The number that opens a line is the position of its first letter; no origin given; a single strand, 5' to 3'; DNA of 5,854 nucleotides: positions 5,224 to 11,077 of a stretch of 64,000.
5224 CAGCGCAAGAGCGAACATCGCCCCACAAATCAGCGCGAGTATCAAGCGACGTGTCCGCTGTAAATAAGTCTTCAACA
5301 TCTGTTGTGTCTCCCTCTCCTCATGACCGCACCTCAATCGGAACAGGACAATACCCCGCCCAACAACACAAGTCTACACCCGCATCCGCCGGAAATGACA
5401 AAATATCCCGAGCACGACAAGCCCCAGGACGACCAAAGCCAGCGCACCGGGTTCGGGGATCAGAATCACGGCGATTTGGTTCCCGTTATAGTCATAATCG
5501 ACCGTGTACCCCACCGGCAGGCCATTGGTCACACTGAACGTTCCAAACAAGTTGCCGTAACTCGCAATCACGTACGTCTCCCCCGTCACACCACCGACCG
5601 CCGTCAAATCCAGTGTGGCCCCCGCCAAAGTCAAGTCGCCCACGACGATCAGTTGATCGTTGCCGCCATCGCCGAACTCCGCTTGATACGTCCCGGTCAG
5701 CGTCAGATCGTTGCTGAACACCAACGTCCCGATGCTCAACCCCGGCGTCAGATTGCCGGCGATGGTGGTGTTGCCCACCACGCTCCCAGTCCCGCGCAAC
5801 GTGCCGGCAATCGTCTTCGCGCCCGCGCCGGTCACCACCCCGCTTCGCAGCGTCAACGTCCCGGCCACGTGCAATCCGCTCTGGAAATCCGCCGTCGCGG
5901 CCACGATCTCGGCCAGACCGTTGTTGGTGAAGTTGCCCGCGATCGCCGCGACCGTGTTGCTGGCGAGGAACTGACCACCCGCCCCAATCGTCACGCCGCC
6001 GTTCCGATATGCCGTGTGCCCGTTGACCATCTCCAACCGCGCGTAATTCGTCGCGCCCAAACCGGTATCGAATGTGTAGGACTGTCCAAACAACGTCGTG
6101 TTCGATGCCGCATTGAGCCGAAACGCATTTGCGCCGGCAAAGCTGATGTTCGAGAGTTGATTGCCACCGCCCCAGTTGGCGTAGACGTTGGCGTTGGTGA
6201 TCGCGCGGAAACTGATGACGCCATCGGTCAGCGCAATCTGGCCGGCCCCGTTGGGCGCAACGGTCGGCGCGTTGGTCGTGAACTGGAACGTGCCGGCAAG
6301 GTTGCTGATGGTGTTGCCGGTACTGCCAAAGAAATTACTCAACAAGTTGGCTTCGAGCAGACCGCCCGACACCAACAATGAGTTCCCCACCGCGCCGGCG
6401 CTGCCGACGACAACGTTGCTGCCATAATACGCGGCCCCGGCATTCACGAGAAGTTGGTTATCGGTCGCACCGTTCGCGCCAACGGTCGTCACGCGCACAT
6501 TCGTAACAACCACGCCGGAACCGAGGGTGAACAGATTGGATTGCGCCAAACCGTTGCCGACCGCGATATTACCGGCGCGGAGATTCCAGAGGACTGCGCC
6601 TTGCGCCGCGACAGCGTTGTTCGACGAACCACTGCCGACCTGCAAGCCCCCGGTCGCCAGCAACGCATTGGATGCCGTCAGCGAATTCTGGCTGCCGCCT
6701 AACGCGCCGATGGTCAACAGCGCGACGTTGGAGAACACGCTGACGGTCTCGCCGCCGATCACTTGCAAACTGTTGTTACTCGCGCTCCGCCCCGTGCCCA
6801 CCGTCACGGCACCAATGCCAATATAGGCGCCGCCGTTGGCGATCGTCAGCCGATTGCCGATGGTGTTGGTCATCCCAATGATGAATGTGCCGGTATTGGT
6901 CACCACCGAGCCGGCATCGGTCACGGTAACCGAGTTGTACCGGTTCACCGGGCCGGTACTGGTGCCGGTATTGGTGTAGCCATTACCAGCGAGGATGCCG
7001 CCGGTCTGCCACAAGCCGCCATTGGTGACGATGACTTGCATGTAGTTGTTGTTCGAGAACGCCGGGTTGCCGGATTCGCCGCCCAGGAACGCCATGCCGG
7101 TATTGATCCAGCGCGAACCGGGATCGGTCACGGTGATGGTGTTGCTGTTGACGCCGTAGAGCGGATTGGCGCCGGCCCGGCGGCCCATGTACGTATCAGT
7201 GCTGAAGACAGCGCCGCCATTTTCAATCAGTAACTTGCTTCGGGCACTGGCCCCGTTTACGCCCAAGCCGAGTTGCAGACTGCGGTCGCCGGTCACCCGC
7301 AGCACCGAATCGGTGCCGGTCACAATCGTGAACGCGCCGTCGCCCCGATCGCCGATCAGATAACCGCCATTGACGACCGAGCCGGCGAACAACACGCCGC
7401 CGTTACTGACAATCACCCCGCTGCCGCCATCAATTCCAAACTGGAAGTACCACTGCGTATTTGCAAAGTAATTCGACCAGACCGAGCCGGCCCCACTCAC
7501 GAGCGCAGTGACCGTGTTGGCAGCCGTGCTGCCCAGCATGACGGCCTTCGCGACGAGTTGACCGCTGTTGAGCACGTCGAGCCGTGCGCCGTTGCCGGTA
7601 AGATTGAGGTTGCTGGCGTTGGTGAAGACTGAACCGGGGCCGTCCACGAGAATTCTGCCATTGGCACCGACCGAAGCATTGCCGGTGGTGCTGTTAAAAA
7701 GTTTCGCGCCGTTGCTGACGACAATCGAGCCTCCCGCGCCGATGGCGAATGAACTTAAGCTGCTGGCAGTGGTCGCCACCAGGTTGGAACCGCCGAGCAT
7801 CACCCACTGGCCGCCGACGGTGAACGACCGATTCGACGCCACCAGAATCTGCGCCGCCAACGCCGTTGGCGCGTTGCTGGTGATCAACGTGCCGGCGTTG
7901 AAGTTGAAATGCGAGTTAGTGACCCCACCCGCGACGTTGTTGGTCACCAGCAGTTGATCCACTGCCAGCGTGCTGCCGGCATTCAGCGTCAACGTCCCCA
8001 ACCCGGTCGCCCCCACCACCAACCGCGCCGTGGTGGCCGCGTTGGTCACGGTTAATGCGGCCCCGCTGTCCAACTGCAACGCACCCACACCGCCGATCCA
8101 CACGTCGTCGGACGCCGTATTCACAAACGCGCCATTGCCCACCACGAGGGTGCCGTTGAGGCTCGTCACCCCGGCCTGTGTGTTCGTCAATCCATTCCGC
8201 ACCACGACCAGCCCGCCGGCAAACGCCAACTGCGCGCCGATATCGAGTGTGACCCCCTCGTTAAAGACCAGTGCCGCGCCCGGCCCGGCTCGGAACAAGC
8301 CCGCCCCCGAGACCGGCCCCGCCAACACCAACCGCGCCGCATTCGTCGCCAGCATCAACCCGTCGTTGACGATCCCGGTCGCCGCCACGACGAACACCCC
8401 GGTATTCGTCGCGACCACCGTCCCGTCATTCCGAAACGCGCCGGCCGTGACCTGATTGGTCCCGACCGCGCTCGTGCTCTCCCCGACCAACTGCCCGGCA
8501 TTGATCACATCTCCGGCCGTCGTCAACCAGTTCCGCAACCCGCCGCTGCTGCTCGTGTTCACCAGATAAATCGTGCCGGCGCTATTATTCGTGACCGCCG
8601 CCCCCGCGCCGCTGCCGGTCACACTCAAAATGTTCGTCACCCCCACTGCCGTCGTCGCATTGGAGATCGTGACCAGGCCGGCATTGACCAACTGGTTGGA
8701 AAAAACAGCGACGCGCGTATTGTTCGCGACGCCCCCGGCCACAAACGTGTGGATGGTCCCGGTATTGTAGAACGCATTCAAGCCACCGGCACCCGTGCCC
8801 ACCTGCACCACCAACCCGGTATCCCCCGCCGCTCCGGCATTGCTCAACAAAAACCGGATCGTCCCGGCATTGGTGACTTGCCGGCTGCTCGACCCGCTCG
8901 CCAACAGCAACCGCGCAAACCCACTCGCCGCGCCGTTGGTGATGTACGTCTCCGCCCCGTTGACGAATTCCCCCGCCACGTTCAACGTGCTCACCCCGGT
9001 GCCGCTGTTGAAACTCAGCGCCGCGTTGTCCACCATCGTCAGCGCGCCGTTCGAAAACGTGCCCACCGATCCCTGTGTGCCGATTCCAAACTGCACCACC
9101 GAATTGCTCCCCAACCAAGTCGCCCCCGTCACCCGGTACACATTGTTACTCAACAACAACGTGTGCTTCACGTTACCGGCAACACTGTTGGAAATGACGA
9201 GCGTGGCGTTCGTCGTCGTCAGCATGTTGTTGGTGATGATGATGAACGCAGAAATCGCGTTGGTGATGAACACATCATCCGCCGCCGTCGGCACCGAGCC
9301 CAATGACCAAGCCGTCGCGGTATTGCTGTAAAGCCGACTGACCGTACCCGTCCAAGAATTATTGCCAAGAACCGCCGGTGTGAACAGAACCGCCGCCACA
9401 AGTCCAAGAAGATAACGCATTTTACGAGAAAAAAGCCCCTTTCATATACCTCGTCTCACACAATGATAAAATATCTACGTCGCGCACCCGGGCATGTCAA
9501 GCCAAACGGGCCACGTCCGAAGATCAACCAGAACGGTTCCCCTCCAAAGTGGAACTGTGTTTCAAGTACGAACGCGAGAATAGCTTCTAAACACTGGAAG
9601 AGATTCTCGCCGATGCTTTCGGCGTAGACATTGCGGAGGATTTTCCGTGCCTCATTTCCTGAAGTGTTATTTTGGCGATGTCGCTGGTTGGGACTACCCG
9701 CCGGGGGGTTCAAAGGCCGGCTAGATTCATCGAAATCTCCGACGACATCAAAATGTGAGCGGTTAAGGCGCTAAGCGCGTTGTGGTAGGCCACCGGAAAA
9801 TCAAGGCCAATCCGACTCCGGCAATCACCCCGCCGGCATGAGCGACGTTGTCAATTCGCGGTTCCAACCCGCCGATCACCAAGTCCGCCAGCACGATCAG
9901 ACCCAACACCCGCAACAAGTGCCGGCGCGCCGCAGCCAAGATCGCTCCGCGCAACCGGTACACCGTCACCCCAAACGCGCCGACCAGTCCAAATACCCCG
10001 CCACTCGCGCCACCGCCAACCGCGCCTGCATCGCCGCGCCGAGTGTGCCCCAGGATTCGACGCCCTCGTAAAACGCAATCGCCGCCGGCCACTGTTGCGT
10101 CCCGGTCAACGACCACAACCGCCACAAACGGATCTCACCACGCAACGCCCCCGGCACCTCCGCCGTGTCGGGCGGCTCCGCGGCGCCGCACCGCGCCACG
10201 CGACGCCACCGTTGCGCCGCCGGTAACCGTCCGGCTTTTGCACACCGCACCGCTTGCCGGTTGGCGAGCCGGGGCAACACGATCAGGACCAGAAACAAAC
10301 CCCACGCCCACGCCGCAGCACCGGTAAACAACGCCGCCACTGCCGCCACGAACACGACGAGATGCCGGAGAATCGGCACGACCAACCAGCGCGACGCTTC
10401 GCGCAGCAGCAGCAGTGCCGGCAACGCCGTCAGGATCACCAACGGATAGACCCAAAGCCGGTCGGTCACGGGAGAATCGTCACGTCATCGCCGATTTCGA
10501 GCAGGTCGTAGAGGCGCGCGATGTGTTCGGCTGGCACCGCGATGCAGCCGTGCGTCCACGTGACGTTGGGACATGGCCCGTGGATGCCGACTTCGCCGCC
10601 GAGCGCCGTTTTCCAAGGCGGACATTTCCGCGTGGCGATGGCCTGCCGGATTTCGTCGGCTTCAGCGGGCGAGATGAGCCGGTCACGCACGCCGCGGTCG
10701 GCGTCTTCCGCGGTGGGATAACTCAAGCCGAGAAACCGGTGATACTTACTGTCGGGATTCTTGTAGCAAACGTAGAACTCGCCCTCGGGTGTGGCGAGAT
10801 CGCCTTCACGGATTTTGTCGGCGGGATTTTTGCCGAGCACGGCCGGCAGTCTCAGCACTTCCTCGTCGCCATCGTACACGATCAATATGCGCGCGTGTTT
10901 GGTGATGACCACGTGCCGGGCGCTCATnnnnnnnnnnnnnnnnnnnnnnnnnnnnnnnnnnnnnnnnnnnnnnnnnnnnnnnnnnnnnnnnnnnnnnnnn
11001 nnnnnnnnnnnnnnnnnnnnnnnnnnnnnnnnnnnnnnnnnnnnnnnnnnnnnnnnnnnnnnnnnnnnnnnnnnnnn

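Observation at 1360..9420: Tandem giant PEP-CTERM paralogs sharing a 519-bp perfectly identical 3' segment (recent gene conversion of the sorting/anchor domain)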

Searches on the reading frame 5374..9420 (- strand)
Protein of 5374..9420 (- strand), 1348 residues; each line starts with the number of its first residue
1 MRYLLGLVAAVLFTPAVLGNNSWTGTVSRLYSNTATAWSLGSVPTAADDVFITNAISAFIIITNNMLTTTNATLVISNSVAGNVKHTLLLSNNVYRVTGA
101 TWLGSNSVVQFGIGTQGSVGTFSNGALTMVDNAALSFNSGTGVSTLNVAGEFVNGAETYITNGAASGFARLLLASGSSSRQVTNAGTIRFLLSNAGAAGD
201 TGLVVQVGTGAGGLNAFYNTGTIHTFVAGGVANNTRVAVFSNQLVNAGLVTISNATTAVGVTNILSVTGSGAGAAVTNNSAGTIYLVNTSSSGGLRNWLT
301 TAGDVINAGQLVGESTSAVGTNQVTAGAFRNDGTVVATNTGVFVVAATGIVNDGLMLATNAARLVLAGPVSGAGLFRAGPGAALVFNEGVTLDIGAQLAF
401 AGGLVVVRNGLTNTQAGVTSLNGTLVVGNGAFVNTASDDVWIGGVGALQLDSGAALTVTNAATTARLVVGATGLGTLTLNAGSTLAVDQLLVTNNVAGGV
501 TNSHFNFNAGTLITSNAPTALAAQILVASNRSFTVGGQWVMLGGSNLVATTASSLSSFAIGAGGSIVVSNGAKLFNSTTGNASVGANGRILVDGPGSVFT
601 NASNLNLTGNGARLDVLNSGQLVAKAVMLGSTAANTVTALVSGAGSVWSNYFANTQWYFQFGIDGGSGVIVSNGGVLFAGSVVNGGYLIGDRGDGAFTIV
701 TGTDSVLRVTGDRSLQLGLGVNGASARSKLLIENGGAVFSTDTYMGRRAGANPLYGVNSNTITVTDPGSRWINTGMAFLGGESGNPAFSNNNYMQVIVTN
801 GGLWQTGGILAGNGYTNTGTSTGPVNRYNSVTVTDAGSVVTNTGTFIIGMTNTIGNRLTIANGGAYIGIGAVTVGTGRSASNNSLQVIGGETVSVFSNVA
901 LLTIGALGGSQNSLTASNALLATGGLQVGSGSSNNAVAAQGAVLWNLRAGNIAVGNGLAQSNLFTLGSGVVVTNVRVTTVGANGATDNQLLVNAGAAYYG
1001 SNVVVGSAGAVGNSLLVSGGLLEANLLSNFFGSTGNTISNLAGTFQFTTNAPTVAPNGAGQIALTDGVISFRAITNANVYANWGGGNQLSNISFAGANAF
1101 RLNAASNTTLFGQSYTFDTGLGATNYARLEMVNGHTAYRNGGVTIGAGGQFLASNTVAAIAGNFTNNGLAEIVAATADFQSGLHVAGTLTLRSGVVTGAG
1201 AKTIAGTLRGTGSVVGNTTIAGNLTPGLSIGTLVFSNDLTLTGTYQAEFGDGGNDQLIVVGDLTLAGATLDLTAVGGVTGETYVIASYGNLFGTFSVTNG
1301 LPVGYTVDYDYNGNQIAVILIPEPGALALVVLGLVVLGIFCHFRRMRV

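Call 8: search_protein_families(library=pfam, proteins=[window:5374-9420:-], max_evalue=0.01)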
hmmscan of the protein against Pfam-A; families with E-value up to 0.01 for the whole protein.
window:5374-9420:- (1348 aa): 0 families

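Call 9: search_protein_families(library=ncbifam, proteins=[window:5374-9420:-], max_evalue=0.01)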
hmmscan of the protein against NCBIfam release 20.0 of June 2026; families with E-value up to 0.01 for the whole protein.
window:5374-9420:- (1348 aa): 1 family
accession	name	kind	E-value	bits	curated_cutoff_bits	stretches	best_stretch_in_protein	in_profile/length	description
TIGR04393.1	rpt_T5SS_PEPC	repeat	3.7e-05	23.7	23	2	830-865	13-46/49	T5SS/PEP-CTERM-associated repeat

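Call 14: find_encoding_contigs(protein=window:5374-9420:-, flank=10000, max_places=10)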
Protein window:5374-9420:- (1348 aa): no gene with exactly this product is on record in the collection.

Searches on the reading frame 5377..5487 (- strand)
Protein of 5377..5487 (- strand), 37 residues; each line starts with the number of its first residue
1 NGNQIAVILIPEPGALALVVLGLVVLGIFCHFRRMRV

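Call 57: search_protein_families(library=ncbifam, proteins=[window:5377-5487:-], max_evalue=10)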
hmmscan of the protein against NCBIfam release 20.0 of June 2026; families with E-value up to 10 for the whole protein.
seq(37 aa): 12 families
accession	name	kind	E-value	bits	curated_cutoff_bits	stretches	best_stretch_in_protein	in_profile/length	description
NF038124.1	PEP_CTERM_TLD_A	exception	0.00036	20.2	100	1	7-32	208-233/235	PEP_CTERM-anchored TLD domain-containing protein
NF041538.1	PEP_EDSA_1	subfamily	0.00055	19.7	100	1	9-29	282-303/307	EDSAP-1 family PEP-CTERM protein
NF038125.1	PEP_CTERM_THxN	subfamily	0.00096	18.8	85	1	8-29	222-242/246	THxN family PEP-CTERM protein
TIGR02595.1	PEP_CTERM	domain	0.0014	19.3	16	1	10-33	1-23/24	PEP-CTERM sorting domain-containing protein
NF038126.1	PEP_CTERM_FxDxF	subfamily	0.0016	18.7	50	1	4-33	136-164/165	FxDxF family PEP-CTERM protein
NF033554.9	floc_PepA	equivalog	0.0072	16.2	80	1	10-28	237-255/261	flocculation-associated PEP-CTERM protein PepA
NF038129.1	PEP_NF038129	equivalog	0.0082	16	65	1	7-29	168-190/194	NF038129 family PEP-CTERM protein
NF038118.1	PEP_CTERM_CCXG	equivalog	0.0086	15.8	90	1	5-29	171-195/199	CCXG family PEP-CTERM protein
NF038120.1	PEP_CTERM_QFxxD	subfamily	0.013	15.3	80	1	5-29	188-210/215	NF038120 family PEP-CTERM protein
NF041927.1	Xrt_dep_XDP1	equivalog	0.029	14.4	125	1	10-27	219-236/242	exosortase-dependent surface protein XDP1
NF033947.0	PEP-cistern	hypoth_equivalog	0.097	12.4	60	1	9-29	172-192/195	cistern family PEP-CTERM protein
NF038119.1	PEP_CTERM_MHFG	equivalog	0.26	11.6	100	1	6-30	232-256/260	MHFG family PEP-CTERM protein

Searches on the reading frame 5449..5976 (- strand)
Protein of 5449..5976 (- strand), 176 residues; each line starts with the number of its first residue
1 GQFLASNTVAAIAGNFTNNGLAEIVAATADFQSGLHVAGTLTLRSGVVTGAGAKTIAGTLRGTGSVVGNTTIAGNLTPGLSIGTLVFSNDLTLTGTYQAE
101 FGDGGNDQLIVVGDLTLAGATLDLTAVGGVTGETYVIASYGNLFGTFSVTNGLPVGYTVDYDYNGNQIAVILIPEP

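Call 19: find_related_loci(query=window:5449-5976:-, collection=genome_contigs, flank=10000)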
Query seq(176 aa) (176 aa) in genome_contigs; peptide patterns used: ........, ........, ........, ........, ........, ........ (x = any residue, [..] = any of these).
354 stretches matched a pattern, but none encodes a relative of the query by tblastn (E <= 1e-3).
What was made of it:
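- On Interlocus gene conversion / concerted evolution: The cassette scan of genome_contigs was empty (call 19).
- Tried and rejected: A genome_contigs scan with the cassette found nothing (call 19).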

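Call 57: search_protein_families(library=ncbifam, proteins=[window:5461-5976:-], max_evalue=10)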
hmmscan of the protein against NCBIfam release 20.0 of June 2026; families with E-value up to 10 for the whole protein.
seq(172 aa): 1 family
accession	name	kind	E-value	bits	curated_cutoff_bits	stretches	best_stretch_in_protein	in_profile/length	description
NF051851.1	AtpSerPepEprS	equivalog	4.8e-05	21.6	1700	1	27-125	464-565/988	autotransporter serine peptidase EprS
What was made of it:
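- Closest known: Classical. Same: There is a weak hit to autotransporter EprS (call 57).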

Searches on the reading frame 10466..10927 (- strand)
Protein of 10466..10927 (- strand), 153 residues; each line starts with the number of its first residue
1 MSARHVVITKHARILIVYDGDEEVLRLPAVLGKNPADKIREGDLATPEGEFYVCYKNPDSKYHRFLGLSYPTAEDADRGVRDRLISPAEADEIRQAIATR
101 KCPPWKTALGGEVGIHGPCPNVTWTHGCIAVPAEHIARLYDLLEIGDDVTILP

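Call 17: search_protein_families(library=pfam, proteins=[window:10466-10927:-], max_evalue=0.001)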
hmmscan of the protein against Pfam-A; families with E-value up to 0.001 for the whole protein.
window:10466-10927:- (153 aa): 1 family
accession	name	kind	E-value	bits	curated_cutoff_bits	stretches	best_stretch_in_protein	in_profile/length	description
PF03734.19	YkuD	-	5.4e-19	69.7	23.4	1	4-151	2-146/146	L,D-transpeptidase catalytic domain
